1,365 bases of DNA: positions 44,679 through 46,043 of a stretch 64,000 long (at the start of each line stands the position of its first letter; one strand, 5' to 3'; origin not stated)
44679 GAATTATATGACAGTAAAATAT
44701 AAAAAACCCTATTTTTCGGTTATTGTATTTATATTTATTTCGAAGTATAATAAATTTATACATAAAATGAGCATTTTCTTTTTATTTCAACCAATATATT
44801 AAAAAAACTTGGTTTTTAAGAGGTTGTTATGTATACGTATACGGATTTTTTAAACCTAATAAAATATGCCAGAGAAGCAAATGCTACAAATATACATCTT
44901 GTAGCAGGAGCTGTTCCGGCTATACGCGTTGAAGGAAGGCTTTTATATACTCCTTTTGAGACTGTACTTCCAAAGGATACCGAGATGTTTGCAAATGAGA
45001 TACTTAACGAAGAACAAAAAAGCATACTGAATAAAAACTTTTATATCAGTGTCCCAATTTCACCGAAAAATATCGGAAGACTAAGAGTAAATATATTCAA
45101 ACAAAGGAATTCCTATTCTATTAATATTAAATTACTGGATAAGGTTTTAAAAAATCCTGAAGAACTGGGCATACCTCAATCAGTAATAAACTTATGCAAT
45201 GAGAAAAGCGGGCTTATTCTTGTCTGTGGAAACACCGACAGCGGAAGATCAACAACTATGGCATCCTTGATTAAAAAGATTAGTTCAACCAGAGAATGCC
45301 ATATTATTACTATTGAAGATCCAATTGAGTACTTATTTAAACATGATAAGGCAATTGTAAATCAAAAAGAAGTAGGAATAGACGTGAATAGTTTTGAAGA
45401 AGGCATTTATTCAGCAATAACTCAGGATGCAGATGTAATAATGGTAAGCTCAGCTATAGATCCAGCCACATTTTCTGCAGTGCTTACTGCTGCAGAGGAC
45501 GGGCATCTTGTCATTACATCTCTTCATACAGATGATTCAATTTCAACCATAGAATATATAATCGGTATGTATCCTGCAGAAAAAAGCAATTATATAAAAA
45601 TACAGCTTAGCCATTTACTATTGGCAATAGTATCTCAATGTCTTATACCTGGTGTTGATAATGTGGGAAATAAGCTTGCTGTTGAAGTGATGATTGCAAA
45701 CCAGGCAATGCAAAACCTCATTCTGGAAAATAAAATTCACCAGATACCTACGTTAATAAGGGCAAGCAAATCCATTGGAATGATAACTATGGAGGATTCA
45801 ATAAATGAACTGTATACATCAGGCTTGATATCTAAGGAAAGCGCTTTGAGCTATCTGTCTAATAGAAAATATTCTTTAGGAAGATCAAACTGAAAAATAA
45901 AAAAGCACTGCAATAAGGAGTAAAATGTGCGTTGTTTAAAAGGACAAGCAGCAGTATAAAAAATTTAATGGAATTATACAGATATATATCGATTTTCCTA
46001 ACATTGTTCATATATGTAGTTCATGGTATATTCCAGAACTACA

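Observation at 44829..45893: Orphan PilT-like ATPase with Walker A Lys-to-Arg and loss of the Walker B catalytic Glu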

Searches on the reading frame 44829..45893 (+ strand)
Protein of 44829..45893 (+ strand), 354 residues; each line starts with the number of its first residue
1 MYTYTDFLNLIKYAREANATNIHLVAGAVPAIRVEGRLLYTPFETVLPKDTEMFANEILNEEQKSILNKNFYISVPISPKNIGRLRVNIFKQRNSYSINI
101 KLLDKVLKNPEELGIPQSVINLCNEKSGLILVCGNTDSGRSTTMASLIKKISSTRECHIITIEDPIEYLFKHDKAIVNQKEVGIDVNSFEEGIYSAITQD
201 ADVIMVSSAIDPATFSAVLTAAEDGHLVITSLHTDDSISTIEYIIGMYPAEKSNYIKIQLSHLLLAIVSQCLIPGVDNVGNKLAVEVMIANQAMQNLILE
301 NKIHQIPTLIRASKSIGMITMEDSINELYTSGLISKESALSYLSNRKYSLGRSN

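Call 3: search_protein_families(library=pfam, proteins=[window:44829-45893:+], max_evalue=0.01)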
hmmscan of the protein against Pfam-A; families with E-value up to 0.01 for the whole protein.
window:44829-45893:+ (354 aa): 1 family
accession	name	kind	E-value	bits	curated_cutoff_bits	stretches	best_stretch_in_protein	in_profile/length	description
PF00437.27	T2SSE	-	5.2e-26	91.6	24.9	1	117-282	132-287/370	Type II/IV secretion system protein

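Call 4: search_protein_families(library=ncbifam, proteins=[window:44829-45893:+], max_evalue=0.01)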
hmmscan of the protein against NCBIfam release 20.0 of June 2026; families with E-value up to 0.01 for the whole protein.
window:44829-45893:+ (354 aa): 13 families
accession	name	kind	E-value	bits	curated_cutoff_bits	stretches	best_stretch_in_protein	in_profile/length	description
TIGR01420.1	pilT_fam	subfamily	1e-100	337.4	319.1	1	8-345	3-340/343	PilT/PilU family type 4a pilus ATPase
TIGR02525.1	plasmid_TraJ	equivalog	2.9e-34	118.7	368.3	1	89-345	111-369/372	plasmid transfer ATPase TraJ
TIGR02524.1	dot_icm_DotB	equivalog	8.8e-30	104.1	463.3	1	10-336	9-347/358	Dot/Icm type IV secretion system ATPase DotB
NF041000.1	ATPase_ComGA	equivalog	1.6e-25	89.6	300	1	84-274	81-266/267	competence type IV pilus ATPase ComGA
TIGR02533.1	type_II_gspE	equivalog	4.2e-25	88.4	630.25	1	74-247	185-359/486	type II secretion system ATPase GspE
NF053534.1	T4PilAsmATPsTfpB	equivalog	6.9e-24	84.2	850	1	106-301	311-497/584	type IV pilus assembly ATPase TfpB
NF007755.0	PRK10436.1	equivalog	3.2e-18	65.7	617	1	85-244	171-332/465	type II secretion system protein GspE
TIGR02538.1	type_IV_pilB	equivalog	5.2e-18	65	675.65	1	124-247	313-432/564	type IV-A pilus assembly ATPase PilB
TIGR02788.1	VirB11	equivalog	2.7e-08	33.2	249.95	1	117-251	134-269/308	P-type DNA transfer ATPase VirB11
NF058587.1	archaellum_moto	equivalog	2.7e-06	26.4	550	1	121-243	269-392/527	archaellum flagellar ATPase motor FlaI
NF010425.0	PRK13851.1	equivalog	4.9e-06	25.7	461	1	119-241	154-277/344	type IV secretion system protein VirB11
TIGR02782.1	TrbB_P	equivalog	0.00011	21.6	304.55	1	130-244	139-252/303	P-type conjugative transfer ATPase TrbB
NF010407.0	PRK13833.1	subfamily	0.0033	16.9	499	1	125-242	142-257/323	conjugal transfer protein TrbB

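Call 5: search_solved_structures(query=window:44829-45890:+, show_alignments=3, max_evalue=1e-10)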
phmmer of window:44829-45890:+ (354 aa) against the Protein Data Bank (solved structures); distinct sequences matched with E-value up to 1e-10: 24.
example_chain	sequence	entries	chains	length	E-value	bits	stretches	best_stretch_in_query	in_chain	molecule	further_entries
2ewv_A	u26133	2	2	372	4e-81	275.7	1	7-341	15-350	twitching motility protein PilT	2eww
2gsz_A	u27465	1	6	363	4.1e-81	275.6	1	7-341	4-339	twitching motility protein PilT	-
5fl3_A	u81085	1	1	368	4.9e-69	236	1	8-343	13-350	PILI RETRACTION PROTEIN PILT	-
6ojx_A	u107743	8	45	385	2.6e-67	230.3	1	18-326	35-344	Twitching motility pilus retraction ATPase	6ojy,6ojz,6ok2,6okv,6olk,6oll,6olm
5zfq_A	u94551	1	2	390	1e-66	228.4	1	18-341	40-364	Twitching motility pilus retraction protein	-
2eyu_A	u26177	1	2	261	4.8e-60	206.4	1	111-341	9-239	twitching motility protein PilT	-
9n32_A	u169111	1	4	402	9e-59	202.3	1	4-344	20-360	PilU protein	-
3jvu_A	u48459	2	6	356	3.7e-58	200.2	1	6-340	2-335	Twitching mobility protein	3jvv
10my_A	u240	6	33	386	5.6e-43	150.4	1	18-341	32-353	PilT/PilU family type 4a pilus ATPase | Twitching motility protein PilT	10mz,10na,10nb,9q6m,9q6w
6geb_A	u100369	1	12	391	1.2e-22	83.5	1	10-319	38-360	DotB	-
4pht_A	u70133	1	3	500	1.9e-15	59.9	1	119-249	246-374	General secretory pathway protein E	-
5zfr_A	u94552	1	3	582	3.2e-15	59.2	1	123-247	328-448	Type IV pilus biogenesis ATPase PilB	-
6olj_C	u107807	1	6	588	3.3e-15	59.1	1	123-256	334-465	Type IV pilus biogenesis ATPase PilB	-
5tsg_B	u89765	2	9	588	3.3e-15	59.1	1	123-256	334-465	Type IV pilus biogenesis ATPase PilB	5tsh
1p9r_A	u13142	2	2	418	5e-15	58.5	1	121-245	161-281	General secretion pathway protein E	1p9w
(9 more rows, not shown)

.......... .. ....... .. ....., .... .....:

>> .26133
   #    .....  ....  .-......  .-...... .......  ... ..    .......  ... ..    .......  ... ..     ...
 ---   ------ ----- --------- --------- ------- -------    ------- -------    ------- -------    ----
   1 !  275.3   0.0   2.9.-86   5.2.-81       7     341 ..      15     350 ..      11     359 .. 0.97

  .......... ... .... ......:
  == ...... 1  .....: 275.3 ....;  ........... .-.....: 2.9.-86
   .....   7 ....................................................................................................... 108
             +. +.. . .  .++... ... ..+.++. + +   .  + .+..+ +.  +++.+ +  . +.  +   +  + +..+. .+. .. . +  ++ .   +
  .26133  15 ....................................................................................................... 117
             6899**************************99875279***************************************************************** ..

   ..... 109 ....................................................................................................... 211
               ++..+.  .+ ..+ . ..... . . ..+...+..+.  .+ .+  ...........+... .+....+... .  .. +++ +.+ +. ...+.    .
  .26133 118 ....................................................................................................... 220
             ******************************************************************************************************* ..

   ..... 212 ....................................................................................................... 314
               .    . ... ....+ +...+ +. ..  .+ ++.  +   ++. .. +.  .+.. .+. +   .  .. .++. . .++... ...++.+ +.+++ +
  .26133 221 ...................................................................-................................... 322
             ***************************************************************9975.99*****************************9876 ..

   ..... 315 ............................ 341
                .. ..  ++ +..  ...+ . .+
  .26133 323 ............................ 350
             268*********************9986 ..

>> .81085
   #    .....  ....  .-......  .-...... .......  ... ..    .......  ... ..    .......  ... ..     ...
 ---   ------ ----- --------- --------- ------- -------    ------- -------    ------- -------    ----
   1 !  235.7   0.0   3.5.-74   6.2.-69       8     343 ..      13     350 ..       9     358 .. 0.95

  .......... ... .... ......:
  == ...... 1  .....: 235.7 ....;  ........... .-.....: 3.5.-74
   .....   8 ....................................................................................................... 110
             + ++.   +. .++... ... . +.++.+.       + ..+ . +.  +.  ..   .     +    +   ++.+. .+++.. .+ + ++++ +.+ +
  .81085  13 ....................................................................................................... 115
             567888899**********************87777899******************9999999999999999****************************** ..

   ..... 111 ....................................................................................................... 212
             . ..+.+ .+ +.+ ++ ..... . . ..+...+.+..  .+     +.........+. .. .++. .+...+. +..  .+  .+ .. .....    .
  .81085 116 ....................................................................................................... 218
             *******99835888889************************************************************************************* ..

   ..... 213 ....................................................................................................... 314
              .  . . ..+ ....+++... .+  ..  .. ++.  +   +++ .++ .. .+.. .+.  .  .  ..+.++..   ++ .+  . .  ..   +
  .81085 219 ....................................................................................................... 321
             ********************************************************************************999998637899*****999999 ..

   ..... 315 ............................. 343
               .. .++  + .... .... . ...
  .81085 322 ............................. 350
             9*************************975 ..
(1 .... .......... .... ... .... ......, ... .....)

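Call 6: find_homologous_proteins(query=window:44829-45890:+, max_evalue=1e-20)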
Query window:44829-45890:+ (354 aa): 6002 proteins with E <= 1e-20 among 8000 candidates; the best 120 are listed.
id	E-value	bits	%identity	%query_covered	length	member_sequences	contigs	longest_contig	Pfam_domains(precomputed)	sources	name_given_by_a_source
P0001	1.0e-223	759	100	100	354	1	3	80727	PF00437.27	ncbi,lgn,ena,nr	ncbi:MAG TPA: PilT/PilU family type 4a pilus ATPase [Clostridiaceae bacterium]|nr:PilT/PilU family t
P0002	7.2e-171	585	78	98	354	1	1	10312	PF00437.27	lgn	-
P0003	7.8e-167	572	73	99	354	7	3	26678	PF00437.27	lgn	-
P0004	2.6e-140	485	66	97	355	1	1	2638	PF00437.27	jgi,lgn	-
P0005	4.9e-139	481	65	97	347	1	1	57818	PF00437.27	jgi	-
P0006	1.1e-138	480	67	96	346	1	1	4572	PF00437.27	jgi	-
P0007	7.3e-136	470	62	96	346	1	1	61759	PF00437.27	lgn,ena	-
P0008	2.5e-135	469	63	96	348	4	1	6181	PF00437.27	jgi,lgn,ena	jgi:twitching motility protein PilT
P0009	2.9e-135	468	61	97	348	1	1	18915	PF00437.27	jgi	-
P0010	7.8e-135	467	66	93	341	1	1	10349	PF00437.27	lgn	-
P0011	5.7e-134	464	65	96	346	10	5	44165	PF00437.27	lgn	-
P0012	1.0e-133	463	66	90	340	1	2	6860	PF00437.27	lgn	-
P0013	4.6e-132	458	64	95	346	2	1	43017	PF00437.27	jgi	-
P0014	5.8e-132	458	62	94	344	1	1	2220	PF00437.27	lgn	-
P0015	6.2e-132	457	63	97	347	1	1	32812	PF00437.27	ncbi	-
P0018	9.4e-130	450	61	97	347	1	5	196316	PF00437.27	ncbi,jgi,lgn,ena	-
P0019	2.1e-129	449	62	96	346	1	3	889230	PF00437.27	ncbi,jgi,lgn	ncbi:MAG: type IV pilus twitching motility protein PilT [Acetivibrionales bacterium]|jgi:twitching m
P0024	7.2e-128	444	60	96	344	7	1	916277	PF00437.27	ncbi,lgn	ncbi:MAG: type IV pilus twitching motility protein PilT [Acetivibrionales bacterium]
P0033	6.3e-123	428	59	95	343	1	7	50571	PF00437.27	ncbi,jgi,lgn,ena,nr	ncbi:MAG: PilT/PilU family type 4a pilus ATPase [Firmicutes bacterium]|nr:PilT/PilU family type 4a p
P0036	1.2e-120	420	57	96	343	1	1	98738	PF00437.27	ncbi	-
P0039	3.8e-118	412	58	95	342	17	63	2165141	PF00437.27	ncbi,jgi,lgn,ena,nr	ncbi:MAG: Flp pilus assembly complex ATPase component TadA [Clostridiales bacterium]|jgi:twitching m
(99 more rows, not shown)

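Call 10: find_encoding_contigs(protein=P0019, flank=10000, max_places=2)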
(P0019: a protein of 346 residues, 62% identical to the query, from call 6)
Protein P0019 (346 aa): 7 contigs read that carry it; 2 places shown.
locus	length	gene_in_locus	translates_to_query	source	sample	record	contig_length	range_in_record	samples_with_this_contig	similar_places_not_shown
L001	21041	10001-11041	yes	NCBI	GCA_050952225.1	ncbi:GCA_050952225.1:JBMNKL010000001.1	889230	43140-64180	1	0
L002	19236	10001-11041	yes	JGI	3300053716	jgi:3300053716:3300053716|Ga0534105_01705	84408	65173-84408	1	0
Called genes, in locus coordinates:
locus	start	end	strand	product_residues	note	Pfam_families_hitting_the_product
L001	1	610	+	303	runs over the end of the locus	PF00512:HisKA, PF02518:HATPase_c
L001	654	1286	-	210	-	PF01205:Impact_N, PF09186:DUF1949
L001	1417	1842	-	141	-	PF00293:NUDIX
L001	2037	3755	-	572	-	PF00884:Sulfatase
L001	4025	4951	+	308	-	PF00072:Response_reg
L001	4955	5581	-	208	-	PF00692:dUTPase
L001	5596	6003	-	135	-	PF05164:ZapA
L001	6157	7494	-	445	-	-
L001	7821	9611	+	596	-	PF17297:PEPCK_N, PF00821:PEPCK_GTP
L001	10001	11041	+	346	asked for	PF00437:T2SSE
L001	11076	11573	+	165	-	-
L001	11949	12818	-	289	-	PF00398:RrnaAD, PF13649:Methyltransf_25 (weak)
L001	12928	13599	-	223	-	PF00753:Lactamase_B, PF13483:Lactamase_B_3, PF12706:Lactamase_B_2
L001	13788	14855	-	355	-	PF03990:DUF348 (weak), PF07501:G5, PF06725:3D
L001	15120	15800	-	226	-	PF00392:GntR, PF07729:FCD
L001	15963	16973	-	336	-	PF00532:Peripla_BP_1, PF13407:Peripla_BP_4, PF13377:Peripla_BP_3 (faint)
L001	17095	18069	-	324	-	PF02653:BPD_transp_2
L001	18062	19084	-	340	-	PF02653:BPD_transp_2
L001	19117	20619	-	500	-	PF00005:ABC_tran, PF03193:RsgA_GTPase (faint), PF13304:AAA_21 (faint), PF00005:ABC_tran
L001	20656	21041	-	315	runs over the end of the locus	PF01208:URO-D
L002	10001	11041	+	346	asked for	PF00437:T2SSE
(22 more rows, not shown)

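Call 11: find_encoding_contigs(protein=P0039, flank=10000, max_places=2)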
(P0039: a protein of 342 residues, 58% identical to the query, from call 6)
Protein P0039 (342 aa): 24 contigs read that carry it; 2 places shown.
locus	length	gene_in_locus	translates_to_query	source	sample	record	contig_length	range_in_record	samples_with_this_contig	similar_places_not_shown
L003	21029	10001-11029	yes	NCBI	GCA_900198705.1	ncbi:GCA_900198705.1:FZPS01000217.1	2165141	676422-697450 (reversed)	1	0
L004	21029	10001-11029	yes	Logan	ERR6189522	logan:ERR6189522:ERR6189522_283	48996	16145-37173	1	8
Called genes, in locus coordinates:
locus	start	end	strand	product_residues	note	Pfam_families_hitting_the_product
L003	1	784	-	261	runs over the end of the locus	PF13677:MotB_plug, PF00691:OmpA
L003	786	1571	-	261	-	PF01618:MotA_ExbB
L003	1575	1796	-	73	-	PF06289:FlbD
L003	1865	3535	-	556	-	PF00460:Flg_bb_rod, PF07559:FlgE_D2 (faint), PF22692:LlgE_F_G_D1, PF06429:Flg_bbr_C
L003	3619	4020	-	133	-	PF12611:Flagellar_put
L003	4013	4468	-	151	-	PF03963:FlgD, PF13861:FLgD_tudor (faint)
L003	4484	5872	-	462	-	PF02120:Flg_hook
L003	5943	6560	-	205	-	-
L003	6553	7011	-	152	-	PF02050:FliJ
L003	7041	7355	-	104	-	PF18269:T3SS_ATPase_C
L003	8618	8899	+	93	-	-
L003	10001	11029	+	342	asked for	PF00437:T2SSE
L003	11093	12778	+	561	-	PF07730:HisKA_3, PF02518:HATPase_c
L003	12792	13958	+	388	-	-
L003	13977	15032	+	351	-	PF17231:DUF5305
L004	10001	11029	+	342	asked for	PF00437:T2SSE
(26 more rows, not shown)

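Call 14: find_related_loci(query=A2, collection=genome_contigs, flank=10000)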
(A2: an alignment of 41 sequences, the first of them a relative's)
Query A2 (354 aa) in genome_contigs; peptide patterns used: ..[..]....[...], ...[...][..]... (x = any residue, [..] = any of these).
600 stretches matched a pattern (row limit reached: there are more); 593 encode a relative of the query (tblastn E <= 1e-3); the best 80 are kept; 80 distinct loci.
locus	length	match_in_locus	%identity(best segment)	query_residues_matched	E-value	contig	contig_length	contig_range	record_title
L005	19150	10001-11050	38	9-346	2e-77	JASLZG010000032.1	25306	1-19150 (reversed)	MAG: Lentisphaeria bacterium isolate ETNP2_MAG_64 NODE_32_length_25306_cov_3.988228, whole genome shotgun sequence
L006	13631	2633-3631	41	10-342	8e-81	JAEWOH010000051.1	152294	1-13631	MAG: Bacillota bacterium isolate OH_SBlB_54 k127_614252, whole genome shotgun sequence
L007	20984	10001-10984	41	10-335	2e-80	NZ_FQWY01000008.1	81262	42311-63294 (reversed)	Thermosyntropha lipolytica DSM 11003, whole genome shotgun sequence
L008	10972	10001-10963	38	15-335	8e-77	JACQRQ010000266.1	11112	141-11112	MAG: Elusimicrobia bacterium isolate NC_groundwater_1363_Ag_S-0.2um_60_33 S_p2_S4_coassembly_k141_3381556, whole genome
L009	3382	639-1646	38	6-341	2e-76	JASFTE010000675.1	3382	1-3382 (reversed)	MAG: Armatimonadota bacterium isolate D1103U20metaG_Bin_143 D1103U20metaG_FD_scaffold_13459_c1, whole genome shotgun seq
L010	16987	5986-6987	42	6-342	6e-75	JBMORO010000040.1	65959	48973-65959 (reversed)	MAG: Patescibacteria group bacterium isolate Betzabe_MAG182 MAG182_40, whole genome shotgun sequence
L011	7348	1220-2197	37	16-340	3e-73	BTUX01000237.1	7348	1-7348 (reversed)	MAG: Candidatus Hydrogenedentota bacterium AMX-MBFR-4 DNA, sequence237, whole genome shotgun sequence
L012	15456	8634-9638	37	9-341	8e-73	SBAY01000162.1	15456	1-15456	MAG: Nitrospira sp. isolate Bin_21_1 Hy_contig15600, whole genome shotgun sequence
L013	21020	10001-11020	39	4-342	4e-72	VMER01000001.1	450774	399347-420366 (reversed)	MAG: Parcubacteria group bacterium LiPW_15 LiPW15_scaffold_6, whole genome shotgun sequence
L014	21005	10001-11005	38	9-341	1e-71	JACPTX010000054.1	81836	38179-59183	MAG: Candidatus Omnitrophota bacterium isolate NC_groundwater_743_Ag_S-0.65um_67_24 S37_SO-6_scaffold_2189, whole genome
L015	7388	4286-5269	40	10-335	3e-71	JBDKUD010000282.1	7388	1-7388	MAG: Syntrophomonas sp. isolate 7_bin.41_R1 c_000001783367, whole genome shotgun sequence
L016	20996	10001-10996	37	9-340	7e-70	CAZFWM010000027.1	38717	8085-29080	MAG TPA_asm: uncultured Thermodesulfobacteriota bacterium isolate SRP077602_co7_231 genome assembly, contig: NODE_4894_l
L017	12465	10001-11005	35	9-342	5e-69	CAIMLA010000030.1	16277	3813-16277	uncultured bacterium isolate MJ-time_bin-1956 genome assembly, contig: bin-1956:30/56, whole genome shotgun sequence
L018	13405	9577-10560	40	18-345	1e-68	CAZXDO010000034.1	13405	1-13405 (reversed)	MAG TPA_asm: uncultured Candidatus Saccharibacteria bacterium isolate SRP067234_co1_334 genome assembly, contig: k99_656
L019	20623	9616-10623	38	2-340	2e-68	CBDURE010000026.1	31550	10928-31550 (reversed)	MAG TPA_asm: uncultured bacterium isolate SRR22302362_metabat2_46 genome assembly, contig: ERZ25746724.466, whole genome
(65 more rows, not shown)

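Call 16: find_encoding_contigs(protein=P0003, flank=10000, max_places=1)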
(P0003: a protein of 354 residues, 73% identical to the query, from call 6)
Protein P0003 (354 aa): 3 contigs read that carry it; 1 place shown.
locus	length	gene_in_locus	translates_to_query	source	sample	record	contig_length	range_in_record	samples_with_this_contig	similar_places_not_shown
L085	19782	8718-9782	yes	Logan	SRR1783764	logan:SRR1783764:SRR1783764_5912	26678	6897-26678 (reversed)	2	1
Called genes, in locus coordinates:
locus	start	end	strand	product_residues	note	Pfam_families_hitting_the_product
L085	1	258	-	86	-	?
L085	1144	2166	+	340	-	PF18152:DAHP_snth_FXD, PF00793:DAHP_synth_1, PF03102:NeuB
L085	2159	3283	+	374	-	PF02826:2-Hacid_dh_C (weak), PF02153:PDH_N, PF20463:PDH_C, PF01842:ACT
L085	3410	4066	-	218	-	PF06971:Put_DNA-bind_N, PF02629:CoA_binding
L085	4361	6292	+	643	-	PF00005:ABC_tran, PF00931:NB-ARC (faint), PF02463:SMC_N (weak), PF03193:RsgA_GTPase (faint), PF13304:AAA_21 (weak), PF12848:ABC_tran_Xtn, PF00005:ABC_tran, PF16326:ABC_tran_CTD (weak), +6 more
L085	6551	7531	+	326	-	PF00579:tRNA-synt_1b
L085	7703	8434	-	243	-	PF01520:Amidase_3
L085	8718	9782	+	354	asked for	PF00437:T2SSE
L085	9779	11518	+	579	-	PF07730:HisKA_3, PF02518:HATPase_c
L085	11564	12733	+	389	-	-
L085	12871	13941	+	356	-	PF17231:DUF5305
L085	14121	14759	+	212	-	-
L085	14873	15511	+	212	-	-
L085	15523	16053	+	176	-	-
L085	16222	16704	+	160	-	-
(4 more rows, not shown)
